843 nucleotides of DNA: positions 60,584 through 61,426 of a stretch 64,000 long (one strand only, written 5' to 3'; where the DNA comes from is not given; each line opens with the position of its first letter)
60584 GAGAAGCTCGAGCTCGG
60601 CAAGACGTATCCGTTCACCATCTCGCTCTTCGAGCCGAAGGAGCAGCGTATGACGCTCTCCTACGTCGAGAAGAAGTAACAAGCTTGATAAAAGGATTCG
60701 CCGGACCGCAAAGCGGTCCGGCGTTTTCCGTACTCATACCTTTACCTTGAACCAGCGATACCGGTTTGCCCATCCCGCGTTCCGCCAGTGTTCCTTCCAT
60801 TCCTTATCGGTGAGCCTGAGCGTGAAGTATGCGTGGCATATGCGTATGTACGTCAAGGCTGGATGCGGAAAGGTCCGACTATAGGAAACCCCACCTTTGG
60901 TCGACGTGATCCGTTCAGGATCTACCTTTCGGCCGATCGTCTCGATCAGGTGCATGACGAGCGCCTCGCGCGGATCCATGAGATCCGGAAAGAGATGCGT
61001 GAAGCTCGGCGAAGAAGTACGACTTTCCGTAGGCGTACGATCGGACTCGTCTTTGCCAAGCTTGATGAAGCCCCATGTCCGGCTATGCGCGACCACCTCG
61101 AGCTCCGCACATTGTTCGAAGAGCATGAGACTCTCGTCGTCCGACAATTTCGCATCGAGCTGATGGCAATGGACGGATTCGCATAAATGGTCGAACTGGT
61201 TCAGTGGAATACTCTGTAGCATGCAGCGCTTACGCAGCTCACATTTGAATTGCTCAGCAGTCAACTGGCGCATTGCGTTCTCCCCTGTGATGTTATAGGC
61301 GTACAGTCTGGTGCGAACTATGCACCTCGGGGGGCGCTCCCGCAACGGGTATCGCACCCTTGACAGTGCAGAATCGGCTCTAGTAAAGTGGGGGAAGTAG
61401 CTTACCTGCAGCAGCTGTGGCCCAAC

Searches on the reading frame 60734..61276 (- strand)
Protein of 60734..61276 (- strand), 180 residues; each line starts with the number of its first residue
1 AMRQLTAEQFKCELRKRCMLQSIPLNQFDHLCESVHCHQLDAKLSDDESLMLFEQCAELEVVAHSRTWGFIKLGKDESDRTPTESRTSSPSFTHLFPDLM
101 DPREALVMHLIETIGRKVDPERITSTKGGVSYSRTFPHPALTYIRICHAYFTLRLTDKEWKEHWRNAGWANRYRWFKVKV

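Call 8: search_protein_families(library=pfam, proteins=[window:60734-61276:-], max_evalue=0.01)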
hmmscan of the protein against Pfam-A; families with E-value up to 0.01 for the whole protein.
window:60734-61276:- (180 aa): 0 families

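Call 11: find_homologous_proteins(query=window:60734-61276:-)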
Query window:60734-61276:- (180 aa): 1 proteins with E <= 0.001 among 38 candidates.
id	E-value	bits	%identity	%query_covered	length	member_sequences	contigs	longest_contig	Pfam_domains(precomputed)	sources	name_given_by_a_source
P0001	5.9e-121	419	100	99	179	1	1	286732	-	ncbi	-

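Call 12: find_encoding_contigs(protein=P0001, flank=3000, max_places=5)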
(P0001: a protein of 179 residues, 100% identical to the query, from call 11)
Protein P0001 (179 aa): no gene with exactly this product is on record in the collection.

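Call 30: find_homologous_proteins(query=A2, max_evalue=0.001)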
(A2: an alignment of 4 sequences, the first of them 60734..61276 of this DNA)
Query A2 (4 sequences) (180 aa, profile of the alignment): 3 proteins with E <= 0.001 among 2342 candidates.
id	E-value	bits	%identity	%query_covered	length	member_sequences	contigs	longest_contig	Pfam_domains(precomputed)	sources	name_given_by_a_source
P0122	7.3e-71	256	26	70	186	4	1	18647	-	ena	-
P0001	3.1e-66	241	100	99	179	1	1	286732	-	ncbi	-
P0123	2.4e-61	225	46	7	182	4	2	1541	-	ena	-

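Call 43: predict_structure(alignment_id=A3)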
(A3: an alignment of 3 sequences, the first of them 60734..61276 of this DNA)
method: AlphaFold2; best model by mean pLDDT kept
length: 180 residues; sequences in the alignment: 3
mean_pLDDT: 60.6   pTM: 0.45
mean pLDDT of the five models: 60.6, 51.9, 49.5, 48.6, 47.1
residues with pLDDT >= 90: 3; 70-90: 45; 50-70: 82; < 50: 50
segments of 3 or more residues with pLDDT < 50: 76-87, 127-160
pLDDT, mean of each block of 10 residues (from residue 1): 84 88 82 76 81 62 55 53 43 55 59 60 53 45 41 46 58 51
secondary structure, 60 per line:
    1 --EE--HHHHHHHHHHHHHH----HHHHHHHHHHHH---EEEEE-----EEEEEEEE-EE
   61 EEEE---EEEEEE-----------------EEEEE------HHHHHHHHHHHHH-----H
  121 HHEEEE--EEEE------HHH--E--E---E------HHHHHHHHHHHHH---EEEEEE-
elements in order: H7-20 H25-36 E40-44 E50-57 E59-64 E68-73 E91-95 H102-114 E123-126 E129-132 H158-170 E174-179

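Call 45: search_protein_representatives(alignment_id=A3)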
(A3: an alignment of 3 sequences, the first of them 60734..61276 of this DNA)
Query: 3 sequences, 187 profile positions. Proteins with E-value up to 0.001 (for the whole library): 113; up to 1e-10: 5; up to 1e-30: 3. The best 113 are listed.
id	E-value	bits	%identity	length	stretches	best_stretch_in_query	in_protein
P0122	1.0e-85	302.5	-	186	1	1-186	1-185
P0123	1.2e-81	289.2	-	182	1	1-183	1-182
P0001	6.8e-65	234.6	-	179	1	2-187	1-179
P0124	3.5e-21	92.0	-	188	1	3-183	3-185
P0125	4.4e-13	65.6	-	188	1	30-185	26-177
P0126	2.5e-09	53.4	-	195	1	5-171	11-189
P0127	4.5e-09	52.6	-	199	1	8-159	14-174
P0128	5.7e-09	52.2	-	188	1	10-146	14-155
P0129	1.9e-08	50.5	-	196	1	16-144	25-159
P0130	4.9e-08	49.2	-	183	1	10-172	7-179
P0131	2.0e-07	47.2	-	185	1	12-172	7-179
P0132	2.4e-07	46.9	-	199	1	4-160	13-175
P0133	2.8e-07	46.7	-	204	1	17-174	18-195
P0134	4.4e-07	46.1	-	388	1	9-141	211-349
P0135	8.0e-07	45.2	-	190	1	13-174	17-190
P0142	2.5e-06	43.6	-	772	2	8-76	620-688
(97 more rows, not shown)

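Call 46: search_protein_families(library=pfam, proteins=[P0124, P0125, P0126, P0127, P0128, P0129, P0130, P0133, P0134, P0142], max_evalue=0.01)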
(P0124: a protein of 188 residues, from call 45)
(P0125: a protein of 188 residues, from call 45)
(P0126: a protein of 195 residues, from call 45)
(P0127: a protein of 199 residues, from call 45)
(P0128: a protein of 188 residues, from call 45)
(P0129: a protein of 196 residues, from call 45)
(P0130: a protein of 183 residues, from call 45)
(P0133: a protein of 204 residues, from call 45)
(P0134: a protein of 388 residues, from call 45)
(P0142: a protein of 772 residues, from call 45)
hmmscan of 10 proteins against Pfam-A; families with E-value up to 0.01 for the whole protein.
P0124 (188 aa): 0 families

P0125 (188 aa): 0 families

P0126 (195 aa): 1 family
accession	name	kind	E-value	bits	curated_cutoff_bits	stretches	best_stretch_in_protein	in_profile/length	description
PF00293.34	NUDIX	-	6.4e-05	23.4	21.1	1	98-164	27-92/134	NUDIX domain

P0127 (199 aa): 1 family
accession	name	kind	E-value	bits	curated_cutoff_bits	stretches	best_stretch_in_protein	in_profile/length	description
PF00293.34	NUDIX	-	1.5e-07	32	21.1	1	105-194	32-114/134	NUDIX domain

P0128 (188 aa): 1 family
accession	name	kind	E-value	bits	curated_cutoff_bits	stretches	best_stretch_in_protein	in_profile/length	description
PF00293.34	NUDIX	-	1.8e-10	41.3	21.1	1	73-187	11-114/134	NUDIX domain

P0129 (196 aa): 0 families

P0130 (183 aa): 1 family
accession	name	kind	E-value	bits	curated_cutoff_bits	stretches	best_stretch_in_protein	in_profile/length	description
PF00293.34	NUDIX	-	2.8e-07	31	21.1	1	58-181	4-113/134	NUDIX domain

P0133 (204 aa): 1 family
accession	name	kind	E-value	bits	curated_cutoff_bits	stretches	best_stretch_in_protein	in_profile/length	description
PF00293.34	NUDIX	-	0.00086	19.8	21.1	1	71-135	5-62/134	NUDIX domain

P0134 (388 aa): 0 families

P0142 (772 aa): 3 families
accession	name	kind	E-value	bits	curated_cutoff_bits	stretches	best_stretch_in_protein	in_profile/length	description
PF00069.31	Pkinase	-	1.2e-56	192.4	31.7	1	35-285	1-263/263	Protein kinase domain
PF07714.23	PK_Tyr_Ser-Thr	-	1.5e-30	106.8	23.1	1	36-278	2-253/258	Protein tyrosine and serine/threonine kinase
PF14531.12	Kinase-like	-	1.7e-07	31.2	25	1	141-273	153-289/289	Kinase-like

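Call 48: find_encoding_contigs(protein=P0124, flank=3000, max_places=4)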
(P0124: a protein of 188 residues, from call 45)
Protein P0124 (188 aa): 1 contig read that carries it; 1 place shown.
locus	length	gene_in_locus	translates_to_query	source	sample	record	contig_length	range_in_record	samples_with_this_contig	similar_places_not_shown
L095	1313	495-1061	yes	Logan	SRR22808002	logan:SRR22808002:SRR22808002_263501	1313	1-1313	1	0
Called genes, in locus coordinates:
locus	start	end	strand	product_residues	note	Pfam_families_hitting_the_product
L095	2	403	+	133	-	?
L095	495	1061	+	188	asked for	-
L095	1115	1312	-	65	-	?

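Call 50: search_protein_families(library=pfam, proteins=[L095:2-403:+], max_evalue=0.01)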
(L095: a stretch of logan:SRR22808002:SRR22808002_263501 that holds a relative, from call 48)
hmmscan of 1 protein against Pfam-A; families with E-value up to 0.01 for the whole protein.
L095:2-403:+ (133 aa): 2 families
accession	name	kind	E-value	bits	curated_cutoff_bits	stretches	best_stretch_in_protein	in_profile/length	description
PF06821.19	Ser_hydrolase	-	0.00019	21.8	22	1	75-122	118-162/172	Serine hydrolase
PF00326.27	Peptidase_S9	-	0.00022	21.2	22.6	1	4-102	82-171/213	Prolyl oligopeptidase family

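Call 62: search_protein_families(library=padloc, proteins=[window:60734-61273:-, P0122, P0123, P0124, P0125, P0128], max_evalue=1)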
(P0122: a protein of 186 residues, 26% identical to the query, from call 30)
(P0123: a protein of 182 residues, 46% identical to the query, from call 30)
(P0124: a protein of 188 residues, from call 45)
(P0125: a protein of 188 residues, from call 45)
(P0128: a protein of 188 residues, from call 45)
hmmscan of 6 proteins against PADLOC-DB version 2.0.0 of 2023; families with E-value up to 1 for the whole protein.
window:60734-61273:- (179 aa): 0 families

P0122 (186 aa): 0 families

P0123 (182 aa): 0 families

P0124 (188 aa): 0 families

P0125 (188 aa): 0 families

P0128 (188 aa): 1 family
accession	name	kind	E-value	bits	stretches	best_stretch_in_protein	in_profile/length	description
PDLC04899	PDC-S07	-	0.00015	19.5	1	85-142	17-78/135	-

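Call 63: search_protein_families(library=ncbifam, proteins=[window:60734-61273:-, P0122, P0123, P0124, P0125, P0128, P0130], max_evalue=1)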
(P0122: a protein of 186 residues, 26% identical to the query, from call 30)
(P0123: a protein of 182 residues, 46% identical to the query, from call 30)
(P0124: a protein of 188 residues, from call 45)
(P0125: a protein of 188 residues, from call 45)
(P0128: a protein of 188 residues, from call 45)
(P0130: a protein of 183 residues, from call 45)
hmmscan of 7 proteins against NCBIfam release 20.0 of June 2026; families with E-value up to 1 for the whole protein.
window:60734-61273:- (179 aa): 0 families

P0122 (186 aa): 0 families

P0123 (182 aa): 0 families

P0124 (188 aa): 0 families

P0125 (188 aa): 1 family
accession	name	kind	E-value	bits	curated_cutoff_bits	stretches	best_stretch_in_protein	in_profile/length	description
NF007840.0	PRK10553.1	equivalog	0.09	13.1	113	1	28-59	21-52/87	chaperone NapD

P0128 (188 aa): 8 families
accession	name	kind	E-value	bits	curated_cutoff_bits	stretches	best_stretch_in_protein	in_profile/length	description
NF001299.0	PRK00241.1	equivalog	0.0014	18.2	158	1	107-169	169-222/263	NAD(+) diphosphatase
TIGR02705.1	nudix_YtkD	equivalog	0.0024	17.4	154.4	1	84-135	34-83/156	RNA deprotection pyrophosphohydrolase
TIGR00586.1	mutt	equivalog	0.0069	16.4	97.9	1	92-148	23-78/129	8-oxo-dGTP diphosphatase MutT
NF006530.0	PRK08999.1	equivalog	0.032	13.3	245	1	95-134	27-70/315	Nudix family hydrolase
NF008044.0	PRK10776.1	equivalog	0.033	14.1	148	1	99-136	35-70/130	8-oxo-dGTP diphosphatase MutT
NF041652.1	Nud_hyd_Dein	equivalog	0.076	13.2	200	1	103-134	49-80/152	Nudix hydrolase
NF001935.0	PRK00714.1-2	equivalog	0.085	12.3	259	1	84-141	18-75/183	RNA pyrophosphohydrolase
NF002995.0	PRK03759.1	equivalog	0.16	11.6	127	1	107-133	74-100/185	isopentenyl-diphosphate Delta-isomerase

P0130 (183 aa): 4 families
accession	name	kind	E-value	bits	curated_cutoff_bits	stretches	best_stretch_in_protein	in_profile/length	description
NF007834.0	PRK10546.1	equivalog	0.016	15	156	1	97-133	37-71/135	pyrimidine (deoxy)nucleoside triphosphate diphosphatase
NF006961.0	PRK09438.1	equivalog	0.038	13.5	103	1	94-136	36-78/151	dihydroneopterin triphosphate diphosphatase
NF008736.0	PRK11762.1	equivalog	0.068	12.7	169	1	98-173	82-144/186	ADP compounds hydrolase NudE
TIGR02205.1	septum_zipA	equivalog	0.07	13.2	119.65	1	70-166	61-156/284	cell division protein ZipA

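Call 64: search_solved_structures(query=A4, max_evalue=1)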
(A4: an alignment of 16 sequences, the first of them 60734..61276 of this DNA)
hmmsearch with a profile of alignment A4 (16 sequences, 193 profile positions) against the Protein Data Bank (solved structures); distinct sequences matched with E-value up to 1: 19.
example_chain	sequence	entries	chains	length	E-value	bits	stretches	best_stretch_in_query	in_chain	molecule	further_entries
7syc_A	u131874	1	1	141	0.023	17.3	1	102-130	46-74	7,8-dihydro-8-oxoguanine-triphosphatase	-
3ees_A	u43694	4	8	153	0.027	17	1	103-132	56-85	Probable pyrophosphohydrolase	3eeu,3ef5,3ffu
2rrk_A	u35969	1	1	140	0.028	17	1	102-130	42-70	CTP pyrophosphohydrolase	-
4v14_A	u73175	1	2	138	0.04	16.5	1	103-133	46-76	MUTATOR MUTT PROTEIN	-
2o1c_A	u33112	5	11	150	0.087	15.4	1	91-138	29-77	dATP pyrophosphohydrolase | Dihydroneopterin triphosphate diphosphatase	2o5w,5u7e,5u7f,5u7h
3hhj_A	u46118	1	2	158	0.098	15.2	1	103-130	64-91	Mutator mutT protein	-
3gg6_A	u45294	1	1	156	0.14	14.7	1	102-135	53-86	Nucleoside diphosphate-linked moiety X motif 18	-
3r03_A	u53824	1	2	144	0.15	14.6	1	103-127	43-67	NUDIX hydrolase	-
1mut_A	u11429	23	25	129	0.22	14.1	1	102-125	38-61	NUCLEOSIDE TRIPHOSPHATE PYROPHOSPHOHYDROLASE | Mutator mutT protein | 7,8-dihydro-8-oxoguanine-triphosphatase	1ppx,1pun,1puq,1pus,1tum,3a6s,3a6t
9tlt_A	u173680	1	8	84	0.26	13.9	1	5-48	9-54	Sc-apCC-2-KLHL20-4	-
4hvy_A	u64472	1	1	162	0.27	13.8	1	102-135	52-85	Nucleoside diphosphate-linked moiety X motif 18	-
3id9_A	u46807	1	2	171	0.34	13.5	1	92-140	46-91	MutT/NUDIX family protein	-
2pqv_A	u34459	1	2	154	0.35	13.4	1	103-138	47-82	MutT/nudix family protein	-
6dt3_A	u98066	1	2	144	0.44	13.1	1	104-130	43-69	Nucleoside triphosphatase NudI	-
3n77_A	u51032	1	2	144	0.47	13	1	104-132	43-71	Nucleoside triphosphatase nudI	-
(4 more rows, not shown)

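Call 82: list_cluster_members(proteins=[P0001, P0002, P0122, P0123])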
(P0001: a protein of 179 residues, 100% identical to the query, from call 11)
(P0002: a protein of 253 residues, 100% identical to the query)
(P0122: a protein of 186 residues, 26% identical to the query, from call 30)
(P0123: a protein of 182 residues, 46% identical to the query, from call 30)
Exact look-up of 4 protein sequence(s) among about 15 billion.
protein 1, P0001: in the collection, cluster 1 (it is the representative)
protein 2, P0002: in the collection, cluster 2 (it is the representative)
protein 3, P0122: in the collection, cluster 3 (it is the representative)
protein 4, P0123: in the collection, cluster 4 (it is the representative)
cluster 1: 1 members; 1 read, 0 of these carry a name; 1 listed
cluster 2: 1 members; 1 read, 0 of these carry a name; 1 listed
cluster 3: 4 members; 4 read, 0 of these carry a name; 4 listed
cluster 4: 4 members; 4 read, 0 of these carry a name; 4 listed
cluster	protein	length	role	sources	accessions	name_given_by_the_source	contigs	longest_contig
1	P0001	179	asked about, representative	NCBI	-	-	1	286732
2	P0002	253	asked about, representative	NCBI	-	-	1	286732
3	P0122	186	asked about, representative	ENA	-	-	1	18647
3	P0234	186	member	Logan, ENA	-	-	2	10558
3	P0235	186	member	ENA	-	-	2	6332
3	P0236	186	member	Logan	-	-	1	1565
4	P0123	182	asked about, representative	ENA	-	-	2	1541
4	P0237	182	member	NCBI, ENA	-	-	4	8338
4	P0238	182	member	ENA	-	-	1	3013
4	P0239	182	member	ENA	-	-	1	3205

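Call 83: find_encoding_contigs(protein=P0122, flank=1500, max_places=3)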
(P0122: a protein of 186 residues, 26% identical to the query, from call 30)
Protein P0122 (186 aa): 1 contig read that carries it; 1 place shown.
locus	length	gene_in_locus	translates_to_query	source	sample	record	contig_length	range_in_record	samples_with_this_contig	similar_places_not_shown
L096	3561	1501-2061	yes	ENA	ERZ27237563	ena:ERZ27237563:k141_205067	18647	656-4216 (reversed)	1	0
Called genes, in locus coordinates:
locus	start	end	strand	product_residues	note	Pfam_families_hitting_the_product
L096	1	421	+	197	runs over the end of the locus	PF01928:CYTH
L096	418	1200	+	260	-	PF12146:Hydrolase_4 (weak), PF12697:Abhydrolase_6 (weak), PF00326:Peptidase_S9, PF06821:Ser_hydrolase (faint)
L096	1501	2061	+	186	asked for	-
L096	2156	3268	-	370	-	PF21710:Spt6_S1 (faint), PF23459:S1_RRP5 (faint), PF00575:S1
